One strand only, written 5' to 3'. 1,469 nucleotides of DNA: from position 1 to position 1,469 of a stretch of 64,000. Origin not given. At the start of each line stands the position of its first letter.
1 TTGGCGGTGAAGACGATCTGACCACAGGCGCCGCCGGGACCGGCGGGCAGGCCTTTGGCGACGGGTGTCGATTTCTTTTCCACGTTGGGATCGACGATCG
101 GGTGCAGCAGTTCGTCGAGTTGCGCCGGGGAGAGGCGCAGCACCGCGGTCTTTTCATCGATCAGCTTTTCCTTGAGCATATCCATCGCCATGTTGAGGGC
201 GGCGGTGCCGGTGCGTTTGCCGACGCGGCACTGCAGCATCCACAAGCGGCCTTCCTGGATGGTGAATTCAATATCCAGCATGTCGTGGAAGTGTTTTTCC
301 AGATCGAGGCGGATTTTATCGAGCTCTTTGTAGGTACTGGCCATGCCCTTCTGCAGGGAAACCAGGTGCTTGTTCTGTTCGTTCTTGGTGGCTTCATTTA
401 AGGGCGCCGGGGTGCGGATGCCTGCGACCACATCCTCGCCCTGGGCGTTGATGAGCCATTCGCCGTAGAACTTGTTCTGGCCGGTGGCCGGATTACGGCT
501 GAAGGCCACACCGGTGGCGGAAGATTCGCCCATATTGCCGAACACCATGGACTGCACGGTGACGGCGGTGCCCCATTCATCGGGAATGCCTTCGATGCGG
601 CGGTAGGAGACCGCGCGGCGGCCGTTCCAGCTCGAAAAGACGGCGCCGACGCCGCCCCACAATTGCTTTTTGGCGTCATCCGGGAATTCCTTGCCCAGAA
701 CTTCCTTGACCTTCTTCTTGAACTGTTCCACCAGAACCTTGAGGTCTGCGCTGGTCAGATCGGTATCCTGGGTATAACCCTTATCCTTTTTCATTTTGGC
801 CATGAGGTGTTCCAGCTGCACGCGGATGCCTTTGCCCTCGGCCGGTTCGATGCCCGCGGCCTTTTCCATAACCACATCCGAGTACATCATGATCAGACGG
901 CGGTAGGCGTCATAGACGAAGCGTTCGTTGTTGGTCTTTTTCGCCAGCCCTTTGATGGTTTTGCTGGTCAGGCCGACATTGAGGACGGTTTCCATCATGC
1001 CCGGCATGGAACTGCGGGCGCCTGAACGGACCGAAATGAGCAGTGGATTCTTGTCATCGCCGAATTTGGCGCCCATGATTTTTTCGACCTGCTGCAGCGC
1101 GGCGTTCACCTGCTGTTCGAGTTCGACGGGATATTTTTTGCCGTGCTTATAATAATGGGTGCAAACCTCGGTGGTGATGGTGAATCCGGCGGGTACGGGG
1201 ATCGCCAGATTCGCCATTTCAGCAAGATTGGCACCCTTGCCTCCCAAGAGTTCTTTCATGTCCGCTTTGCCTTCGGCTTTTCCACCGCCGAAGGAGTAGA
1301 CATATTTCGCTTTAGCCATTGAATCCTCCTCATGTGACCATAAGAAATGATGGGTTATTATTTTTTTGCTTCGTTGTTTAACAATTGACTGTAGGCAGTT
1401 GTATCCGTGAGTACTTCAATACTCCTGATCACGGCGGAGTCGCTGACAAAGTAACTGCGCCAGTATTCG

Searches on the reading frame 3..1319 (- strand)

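Call 55: search_protein_families(library=pfam, proteins=[window:3-1319:-], max_evalue=0.01)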
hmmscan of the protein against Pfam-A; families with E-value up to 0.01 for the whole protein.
window:3-1319:- (439 aa): 2 families
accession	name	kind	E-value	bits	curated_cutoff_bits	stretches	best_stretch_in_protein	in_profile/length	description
PF01326.24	PPDK_N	-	2.6e-58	198.3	27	2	65-385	75-327/328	Pyruvate phosphate dikinase, AMP/ATP-binding domain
PF05000.22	RNA_pol_Rpb1_4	-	0.00057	20.2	24.8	1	67-130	22-86/107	RNA polymerase Rpb1, domain 4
